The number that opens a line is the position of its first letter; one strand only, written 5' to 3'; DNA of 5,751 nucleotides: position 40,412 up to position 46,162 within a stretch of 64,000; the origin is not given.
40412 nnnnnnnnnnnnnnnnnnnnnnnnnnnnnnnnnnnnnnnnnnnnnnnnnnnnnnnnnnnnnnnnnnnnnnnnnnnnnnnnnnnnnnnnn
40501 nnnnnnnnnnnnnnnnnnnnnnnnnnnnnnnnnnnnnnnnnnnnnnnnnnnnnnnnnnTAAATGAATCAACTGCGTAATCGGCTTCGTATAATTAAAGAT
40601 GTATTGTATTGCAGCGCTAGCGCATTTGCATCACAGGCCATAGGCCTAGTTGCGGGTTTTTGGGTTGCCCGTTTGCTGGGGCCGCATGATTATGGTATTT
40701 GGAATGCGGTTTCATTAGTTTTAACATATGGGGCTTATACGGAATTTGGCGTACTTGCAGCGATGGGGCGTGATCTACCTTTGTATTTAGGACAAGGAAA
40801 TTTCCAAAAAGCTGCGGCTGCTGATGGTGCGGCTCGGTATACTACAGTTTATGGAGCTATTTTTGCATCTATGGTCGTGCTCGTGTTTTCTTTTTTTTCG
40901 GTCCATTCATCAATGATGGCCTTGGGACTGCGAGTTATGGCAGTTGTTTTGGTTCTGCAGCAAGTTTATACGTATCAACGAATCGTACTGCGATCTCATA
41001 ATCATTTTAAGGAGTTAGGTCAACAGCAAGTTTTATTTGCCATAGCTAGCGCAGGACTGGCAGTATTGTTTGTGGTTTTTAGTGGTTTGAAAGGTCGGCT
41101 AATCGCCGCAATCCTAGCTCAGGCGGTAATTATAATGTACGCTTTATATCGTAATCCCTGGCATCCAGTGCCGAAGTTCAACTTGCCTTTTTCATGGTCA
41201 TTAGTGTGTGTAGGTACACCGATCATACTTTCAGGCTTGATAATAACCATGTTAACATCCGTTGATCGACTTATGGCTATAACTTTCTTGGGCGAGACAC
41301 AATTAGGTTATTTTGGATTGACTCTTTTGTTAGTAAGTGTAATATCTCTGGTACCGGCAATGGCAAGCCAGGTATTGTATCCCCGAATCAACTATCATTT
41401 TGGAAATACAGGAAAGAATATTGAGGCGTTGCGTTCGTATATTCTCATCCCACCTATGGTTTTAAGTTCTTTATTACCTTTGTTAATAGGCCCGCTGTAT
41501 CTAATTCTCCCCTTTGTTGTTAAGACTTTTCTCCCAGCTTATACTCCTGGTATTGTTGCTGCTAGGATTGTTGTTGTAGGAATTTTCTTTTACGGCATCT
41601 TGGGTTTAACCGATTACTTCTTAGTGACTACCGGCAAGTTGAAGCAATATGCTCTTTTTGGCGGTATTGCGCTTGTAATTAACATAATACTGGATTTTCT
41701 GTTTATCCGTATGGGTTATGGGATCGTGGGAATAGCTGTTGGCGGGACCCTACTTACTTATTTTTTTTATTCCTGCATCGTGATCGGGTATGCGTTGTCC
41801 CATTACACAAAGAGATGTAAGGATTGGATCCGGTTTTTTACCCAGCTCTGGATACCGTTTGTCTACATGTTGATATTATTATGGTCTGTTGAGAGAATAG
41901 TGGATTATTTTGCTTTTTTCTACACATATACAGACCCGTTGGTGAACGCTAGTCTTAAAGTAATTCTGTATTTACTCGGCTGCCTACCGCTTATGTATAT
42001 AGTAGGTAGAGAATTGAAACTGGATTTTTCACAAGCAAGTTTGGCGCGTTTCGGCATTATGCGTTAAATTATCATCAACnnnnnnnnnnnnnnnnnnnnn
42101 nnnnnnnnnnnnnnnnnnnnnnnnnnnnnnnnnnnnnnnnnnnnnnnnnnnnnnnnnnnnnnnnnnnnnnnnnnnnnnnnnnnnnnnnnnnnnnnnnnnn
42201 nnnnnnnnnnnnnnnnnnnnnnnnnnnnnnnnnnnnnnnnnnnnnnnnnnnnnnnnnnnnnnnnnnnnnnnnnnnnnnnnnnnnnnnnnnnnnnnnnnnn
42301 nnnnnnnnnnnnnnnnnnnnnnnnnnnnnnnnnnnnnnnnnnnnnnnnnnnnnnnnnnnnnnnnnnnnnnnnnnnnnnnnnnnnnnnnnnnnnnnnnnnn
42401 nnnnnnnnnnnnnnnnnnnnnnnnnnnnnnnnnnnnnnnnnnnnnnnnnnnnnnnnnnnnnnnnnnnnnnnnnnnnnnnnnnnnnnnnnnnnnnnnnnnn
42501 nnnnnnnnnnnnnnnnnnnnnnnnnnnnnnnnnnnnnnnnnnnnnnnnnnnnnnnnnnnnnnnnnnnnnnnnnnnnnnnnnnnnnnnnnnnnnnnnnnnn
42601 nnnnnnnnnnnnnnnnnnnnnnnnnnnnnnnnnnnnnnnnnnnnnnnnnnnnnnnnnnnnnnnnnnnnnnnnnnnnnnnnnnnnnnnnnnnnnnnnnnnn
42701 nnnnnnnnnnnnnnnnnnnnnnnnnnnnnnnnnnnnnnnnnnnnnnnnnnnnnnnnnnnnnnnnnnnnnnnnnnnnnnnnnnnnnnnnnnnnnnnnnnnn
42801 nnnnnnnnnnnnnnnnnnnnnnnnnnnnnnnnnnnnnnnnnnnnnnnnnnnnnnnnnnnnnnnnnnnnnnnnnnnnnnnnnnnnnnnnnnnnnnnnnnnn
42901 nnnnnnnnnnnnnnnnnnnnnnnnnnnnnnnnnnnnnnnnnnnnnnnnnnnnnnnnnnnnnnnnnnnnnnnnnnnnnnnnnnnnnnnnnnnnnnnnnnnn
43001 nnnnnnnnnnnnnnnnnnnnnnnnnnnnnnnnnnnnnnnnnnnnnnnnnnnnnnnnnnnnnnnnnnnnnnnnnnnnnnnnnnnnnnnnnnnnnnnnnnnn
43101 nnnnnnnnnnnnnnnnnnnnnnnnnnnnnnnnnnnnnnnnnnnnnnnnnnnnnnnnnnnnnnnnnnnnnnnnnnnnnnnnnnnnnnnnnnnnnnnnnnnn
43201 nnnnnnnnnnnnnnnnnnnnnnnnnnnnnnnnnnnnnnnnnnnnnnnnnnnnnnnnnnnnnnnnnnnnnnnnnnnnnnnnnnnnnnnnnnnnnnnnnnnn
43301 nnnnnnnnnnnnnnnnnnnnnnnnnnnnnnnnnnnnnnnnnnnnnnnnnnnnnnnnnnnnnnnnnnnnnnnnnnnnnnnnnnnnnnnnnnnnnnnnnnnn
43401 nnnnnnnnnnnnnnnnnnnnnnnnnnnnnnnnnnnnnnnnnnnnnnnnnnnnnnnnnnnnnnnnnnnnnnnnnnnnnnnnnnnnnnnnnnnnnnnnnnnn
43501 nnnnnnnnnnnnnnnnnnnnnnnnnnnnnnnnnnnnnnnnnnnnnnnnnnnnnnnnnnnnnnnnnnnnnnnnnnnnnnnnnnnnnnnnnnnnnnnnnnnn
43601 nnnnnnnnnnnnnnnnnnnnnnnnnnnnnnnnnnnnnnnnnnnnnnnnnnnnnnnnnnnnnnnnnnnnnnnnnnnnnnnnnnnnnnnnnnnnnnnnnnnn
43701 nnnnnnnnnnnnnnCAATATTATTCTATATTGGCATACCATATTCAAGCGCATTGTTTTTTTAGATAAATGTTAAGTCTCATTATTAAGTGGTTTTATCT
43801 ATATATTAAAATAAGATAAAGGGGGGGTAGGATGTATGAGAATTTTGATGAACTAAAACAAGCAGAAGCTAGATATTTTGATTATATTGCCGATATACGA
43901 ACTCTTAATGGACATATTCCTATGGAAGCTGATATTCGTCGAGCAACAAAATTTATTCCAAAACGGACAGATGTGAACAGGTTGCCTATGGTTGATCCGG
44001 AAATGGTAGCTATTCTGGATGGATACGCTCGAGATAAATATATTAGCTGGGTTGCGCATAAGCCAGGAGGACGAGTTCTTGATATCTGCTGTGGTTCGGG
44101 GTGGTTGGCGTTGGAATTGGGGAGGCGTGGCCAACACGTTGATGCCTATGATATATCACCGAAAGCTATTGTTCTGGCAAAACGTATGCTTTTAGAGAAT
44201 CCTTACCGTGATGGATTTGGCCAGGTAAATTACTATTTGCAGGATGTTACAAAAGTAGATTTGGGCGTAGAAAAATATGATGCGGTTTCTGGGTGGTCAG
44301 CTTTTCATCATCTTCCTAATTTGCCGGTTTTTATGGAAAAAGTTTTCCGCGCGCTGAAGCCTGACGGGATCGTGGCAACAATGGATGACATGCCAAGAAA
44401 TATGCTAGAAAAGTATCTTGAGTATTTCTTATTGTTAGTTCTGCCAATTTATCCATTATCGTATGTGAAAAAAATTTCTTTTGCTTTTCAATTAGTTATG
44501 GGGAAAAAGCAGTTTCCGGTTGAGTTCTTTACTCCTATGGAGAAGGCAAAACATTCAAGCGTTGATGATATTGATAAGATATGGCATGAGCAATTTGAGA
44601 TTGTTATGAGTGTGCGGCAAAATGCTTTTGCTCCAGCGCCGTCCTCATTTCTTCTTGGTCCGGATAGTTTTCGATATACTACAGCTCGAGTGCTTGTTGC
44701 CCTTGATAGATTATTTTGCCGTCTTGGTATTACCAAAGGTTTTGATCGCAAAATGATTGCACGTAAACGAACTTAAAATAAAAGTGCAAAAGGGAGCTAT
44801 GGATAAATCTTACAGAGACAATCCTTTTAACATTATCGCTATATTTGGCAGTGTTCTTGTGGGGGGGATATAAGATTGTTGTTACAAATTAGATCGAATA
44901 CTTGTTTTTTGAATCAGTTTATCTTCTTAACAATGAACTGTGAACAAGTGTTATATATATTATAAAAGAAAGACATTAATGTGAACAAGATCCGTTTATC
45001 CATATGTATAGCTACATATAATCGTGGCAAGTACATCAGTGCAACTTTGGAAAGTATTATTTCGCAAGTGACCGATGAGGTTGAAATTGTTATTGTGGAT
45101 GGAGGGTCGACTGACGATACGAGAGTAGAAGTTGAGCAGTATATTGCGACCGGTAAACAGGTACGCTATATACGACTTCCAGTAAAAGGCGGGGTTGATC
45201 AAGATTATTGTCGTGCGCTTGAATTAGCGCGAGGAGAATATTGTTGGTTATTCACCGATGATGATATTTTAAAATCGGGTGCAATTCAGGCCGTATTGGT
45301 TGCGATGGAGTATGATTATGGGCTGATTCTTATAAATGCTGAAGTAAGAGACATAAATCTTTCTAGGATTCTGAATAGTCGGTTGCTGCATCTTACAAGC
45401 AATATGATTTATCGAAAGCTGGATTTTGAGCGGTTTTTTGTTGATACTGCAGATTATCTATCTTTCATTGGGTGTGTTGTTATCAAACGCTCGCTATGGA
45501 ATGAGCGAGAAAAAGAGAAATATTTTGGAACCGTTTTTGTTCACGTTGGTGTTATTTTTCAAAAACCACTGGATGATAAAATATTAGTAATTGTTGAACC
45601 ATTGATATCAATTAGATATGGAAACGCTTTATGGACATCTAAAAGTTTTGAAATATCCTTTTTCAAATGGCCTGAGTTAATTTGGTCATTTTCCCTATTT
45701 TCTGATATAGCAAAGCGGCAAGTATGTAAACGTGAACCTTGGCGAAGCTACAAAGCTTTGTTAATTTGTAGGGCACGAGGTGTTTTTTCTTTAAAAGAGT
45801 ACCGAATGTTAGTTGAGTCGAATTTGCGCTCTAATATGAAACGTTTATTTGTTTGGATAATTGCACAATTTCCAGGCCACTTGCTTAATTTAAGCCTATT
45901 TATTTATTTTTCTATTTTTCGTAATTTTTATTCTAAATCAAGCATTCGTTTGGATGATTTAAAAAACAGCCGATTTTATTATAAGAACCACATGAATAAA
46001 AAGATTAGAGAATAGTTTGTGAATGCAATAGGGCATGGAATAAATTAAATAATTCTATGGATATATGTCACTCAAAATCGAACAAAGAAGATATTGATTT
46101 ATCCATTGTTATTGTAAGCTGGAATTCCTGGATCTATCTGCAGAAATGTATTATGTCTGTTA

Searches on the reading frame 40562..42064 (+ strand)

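Call 6: search_protein_families(library=pfam, proteins=[window:40562-42064:+], max_evalue=0.001)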
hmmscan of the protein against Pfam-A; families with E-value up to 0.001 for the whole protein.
window:40562-42064:+ (501 aa): 2 families
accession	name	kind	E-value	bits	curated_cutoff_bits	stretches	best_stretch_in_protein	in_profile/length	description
PF13440.11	Polysacc_synt_3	-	6.8e-11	42.4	23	1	35-275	2-239/293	Polysaccharide biosynthesis protein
PF01943.22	Polysacc_synt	-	2.4e-08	34.2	28.2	1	11-276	2-270/274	Polysaccharide biosynthesis protein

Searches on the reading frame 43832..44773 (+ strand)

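Call 7: search_protein_families(library=pfam, proteins=[window:43832-44773:+], max_evalue=0.001)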
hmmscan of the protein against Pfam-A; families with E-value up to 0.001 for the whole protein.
window:43832-44773:+ (314 aa): 8 families
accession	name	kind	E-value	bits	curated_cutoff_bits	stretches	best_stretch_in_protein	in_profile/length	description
PF13649.12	Methyltransf_25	-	5e-16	59.6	27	1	82-179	1-97/97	Methyltransferase domain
PF13489.12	Methyltransf_23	-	6.4e-16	59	27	1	76-185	20-118/164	Methyltransferase domain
PF08241.18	Methyltransf_11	-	1.1e-14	55.2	21.2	1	83-182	1-94/95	Methyltransferase domain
PF08242.18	Methyltransf_12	-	6.2e-13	49.7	30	1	83-180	1-97/98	Methyltransferase domain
PF13847.12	Methyltransf_31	-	2.9e-12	46.9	27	1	77-185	2-116/145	Methyltransferase domain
PF01209.24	Ubie_methyltran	-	6.3e-07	29.4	20.1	1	67-205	36-175/233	ubiE/COQ5 methyltransferase family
PF05175.20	MTS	-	5.5e-06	26.6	23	1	76-139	29-90/170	Methyltransferase small domain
PF02353.26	CMAS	-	0.00013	21.8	27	1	75-182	59-163/273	Mycolic acid cyclopropane synthetase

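Call 37: search_protein_families(library=ncbifam, proteins=[window:43832-44773:+], max_evalue=0.00001)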
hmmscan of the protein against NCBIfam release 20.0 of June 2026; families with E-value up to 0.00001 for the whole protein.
window:43832-44773:+ (314 aa): 12 families
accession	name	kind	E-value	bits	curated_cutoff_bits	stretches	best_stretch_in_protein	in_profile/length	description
NF043040.1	corrin_prot_MT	hypoth_equivalog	3.5e-14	52.7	180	1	75-206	38-171/216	corrinoid protein-associated methyltransferase CpaM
TIGR01983.1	UbiG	equivalog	2.3e-13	50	102.95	1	79-182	50-150/228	bifunctional 2-polyprenyl-6-hydroxyphenol methylase/3-demethylubiquinol 3-O-methyltransferase UbiG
TIGR02072.1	BioC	equivalog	4.2e-11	43.1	184.95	1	80-193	36-142/244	malonyl-ACP O-methyltransferase BioC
TIGR01934.1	MenG_MenH_UbiE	subfamily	4.9e-10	39.1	158.35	1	63-206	24-166/223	ubiquinone/menaquinone biosynthesis methyltransferase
TIGR02021.1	BchM-ChlM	equivalog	6.8e-10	38.7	158.9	1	67-156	41-126/218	magnesium protoporphyrin IX methyltransferase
NF001244.0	PRK00216.1-5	equivalog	2.2e-09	37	216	1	67-188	37-158/236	bifunctional demethylmenaquinone methyltransferase/2-methoxy-6-polyprenyl-1,4-benzoquinol methylase UbiE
NF041820.1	daptide_MTase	equivalog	2.2e-07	30.6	175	1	75-152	33-108/243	daptide-type RiPP biosynthesis methyltransferase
TIGR04345.1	ovoA_Cterm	equivalog_domain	4.3e-07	29.7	170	0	74-120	37-83/242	putative 4-mercaptohistidine N1-methyltransferase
NF007610.0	PRK10258.1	equivalog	2.1e-06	27.2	342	1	67-183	31-138/251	malonyl-ACP O-methyltransferase BioC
NF011529.0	PRK14968.1-3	equivalog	4.6e-06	26.2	162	1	74-123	30-79/198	putative methyltransferase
TIGR03534.1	RF_mod_PrmC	equivalog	5.1e-06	26.1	199.1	1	72-123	82-135/253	peptide chain release factor N(5)-glutamine methyltransferase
TIGR03533.1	L3_gln_methyl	equivalog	8.7e-06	25.3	229.7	0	68-119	111-164/284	50S ribosomal protein L3 N(5)-glutamine methyltransferase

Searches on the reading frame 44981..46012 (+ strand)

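Call 7: search_protein_families(library=pfam, proteins=[window:44981-46012:+], max_evalue=0.001)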
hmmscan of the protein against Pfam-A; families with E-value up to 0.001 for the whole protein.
window:44981-46012:+ (344 aa): 3 families
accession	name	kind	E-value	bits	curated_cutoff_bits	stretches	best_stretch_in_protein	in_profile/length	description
PF00535.33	Glycos_transf_2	-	3e-24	86.3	23.3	1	7-144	1-137/168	Glycosyl transferase family 2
PF13641.12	Glyco_tranf_2_3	-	3.9e-08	34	27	1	6-123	3-126/230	Glycosyltransferase like family 2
PF10111.15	Glyco_tranf_2_2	-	1.2e-05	25.4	27.3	1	8-99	4-95/276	Glycosyltransferase like family 2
